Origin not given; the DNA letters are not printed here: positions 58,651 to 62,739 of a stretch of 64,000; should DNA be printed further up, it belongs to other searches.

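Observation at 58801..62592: Extracellular subtilase covalently fused to an AmpG/PAT-family MFS permease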

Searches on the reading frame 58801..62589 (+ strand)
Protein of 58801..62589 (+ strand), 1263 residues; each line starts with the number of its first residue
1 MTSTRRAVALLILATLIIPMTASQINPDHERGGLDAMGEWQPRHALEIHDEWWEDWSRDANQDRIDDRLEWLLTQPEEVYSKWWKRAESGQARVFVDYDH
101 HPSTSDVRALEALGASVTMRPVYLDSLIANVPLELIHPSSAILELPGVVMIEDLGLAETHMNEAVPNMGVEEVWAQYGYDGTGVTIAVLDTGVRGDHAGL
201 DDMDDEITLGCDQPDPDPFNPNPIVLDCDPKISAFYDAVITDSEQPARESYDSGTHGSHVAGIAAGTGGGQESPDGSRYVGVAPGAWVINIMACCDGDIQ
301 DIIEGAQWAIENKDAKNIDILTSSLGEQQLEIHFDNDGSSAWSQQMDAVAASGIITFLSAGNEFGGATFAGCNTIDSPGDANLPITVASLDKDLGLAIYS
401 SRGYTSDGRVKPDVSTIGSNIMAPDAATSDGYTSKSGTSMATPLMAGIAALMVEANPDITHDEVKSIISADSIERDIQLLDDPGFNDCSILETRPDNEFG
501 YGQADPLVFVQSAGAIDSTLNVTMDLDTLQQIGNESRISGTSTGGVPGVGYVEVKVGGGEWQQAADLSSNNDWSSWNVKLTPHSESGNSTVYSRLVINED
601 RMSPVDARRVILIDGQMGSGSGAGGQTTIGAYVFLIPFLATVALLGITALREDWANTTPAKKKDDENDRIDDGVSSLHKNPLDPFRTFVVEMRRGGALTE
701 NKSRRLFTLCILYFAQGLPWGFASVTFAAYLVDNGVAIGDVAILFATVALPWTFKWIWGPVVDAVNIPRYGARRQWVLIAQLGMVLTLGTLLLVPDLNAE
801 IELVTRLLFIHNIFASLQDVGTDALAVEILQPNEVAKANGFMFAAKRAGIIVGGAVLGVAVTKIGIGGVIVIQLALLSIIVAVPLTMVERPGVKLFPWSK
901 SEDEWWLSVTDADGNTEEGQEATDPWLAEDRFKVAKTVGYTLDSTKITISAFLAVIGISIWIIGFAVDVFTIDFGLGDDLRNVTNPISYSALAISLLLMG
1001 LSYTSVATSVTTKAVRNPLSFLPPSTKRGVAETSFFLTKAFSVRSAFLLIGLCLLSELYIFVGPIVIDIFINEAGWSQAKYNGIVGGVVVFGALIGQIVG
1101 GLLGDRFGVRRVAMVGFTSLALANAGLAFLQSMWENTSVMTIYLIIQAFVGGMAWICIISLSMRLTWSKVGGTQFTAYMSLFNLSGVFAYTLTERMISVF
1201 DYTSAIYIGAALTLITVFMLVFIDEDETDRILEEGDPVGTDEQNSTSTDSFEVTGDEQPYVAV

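Call 3: search_protein_families(library=pfam, proteins=[window:58801-62589:+], max_evalue=1)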
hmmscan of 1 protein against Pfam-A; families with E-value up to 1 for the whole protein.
window:58801-62589:+ (1263 aa): 4 families
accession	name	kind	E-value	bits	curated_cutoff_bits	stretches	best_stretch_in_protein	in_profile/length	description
PF00082.27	Peptidase_S8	-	3.2e-45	155.1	21.8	1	181-502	1-288/288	Subtilase family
PF07690.21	MFS_1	-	9e-29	100.9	33.4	2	1061-1230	14-181/347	Major Facilitator Superfamily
PF03092.22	BT1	-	1.8e-11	43.9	22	1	716-889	1-176/432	BT1 family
PF13000.13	Acatn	-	7.9e-10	38.3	23.7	1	706-790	2-87/546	Acetyl-coenzyme A transporter 1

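Call 4: search_protein_families(library=ncbifam, proteins=[window:58801-62589:+], max_evalue=1)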
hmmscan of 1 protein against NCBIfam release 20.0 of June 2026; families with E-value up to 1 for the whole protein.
window:58801-62589:+ (1263 aa): 17 families
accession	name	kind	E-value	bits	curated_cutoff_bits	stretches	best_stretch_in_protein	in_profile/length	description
TIGR00901.2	2A0125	subfamily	1e-33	116.6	350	1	703-1221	3-415/417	AmpG family muropeptide MFS transporter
TIGR02718.1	sider_RhtX_FptX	subfamily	5.2e-25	88.2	356.15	2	706-885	3-183/390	RhtX/FptX family siderophore transporter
NF008867.0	PRK11902.1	equivalog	1.5e-24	86.8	656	2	702-883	11-191/419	muropeptide transporter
TIGR03921.1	T7SS_mycosin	equivalog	1.2e-17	64.1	278.75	2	247-470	43-261/353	type VII secretion-associated serine protease mycosin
NF008238.0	PRK11010.1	equivalog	1.6e-15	56.9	756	2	702-886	10-193/492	muropeptide MFS transporter AmpG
NF040553.1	SGO_0316_fam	subfamily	1.7e-08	32.7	1400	2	397-455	654-710/1486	SGO_0316/SGO_0317 family LPXTG-anchored serine peptidase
NF033595.1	denti_PrtP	equivalog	2.5e-08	33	300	2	418-503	422-495/606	dentilisin complex serine proteinase subunit PrtP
TIGR00881.1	2A0104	subfamily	2.1e-07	30.3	407.75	1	1095-1242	45-190/379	phosphoglycerate transporter protein PgtP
TIGR00895.1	2A0115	subfamily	6.8e-07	28.5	418.55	1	1082-1223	54-192/398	aromatic acid/H+ symport family MFS transporter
TIGR00890.1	2A0111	subfamily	3.1e-06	26.4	374.85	2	1087-1231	45-185/377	oxalate/formate antiport family MFS transporter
NF040809.1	germ_prot_CspBA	exception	1.2e-05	23.1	1250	1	374-454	395-474/1099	bifunctional germination protease/germinant receptor pseudoprotease CspBA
NF008270.1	PRK11043.1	equivalog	2.1e-05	23.8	430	1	1089-1222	49-175/382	purine nucleoside transporter PunC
NF051851.1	AtpSerPepEprS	equivalog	0.00052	18.1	1700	1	339-465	210-330/988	autotransporter serine peptidase EprS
TIGR00880.1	2_A_01_02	superfamily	0.0007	19.7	131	2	1093-1223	7-137/141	multidrug resistance protein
TIGR00900.1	2A0121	subfamily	0.0014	18.1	319.6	1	773-888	63-177/364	H+ Antiporter protein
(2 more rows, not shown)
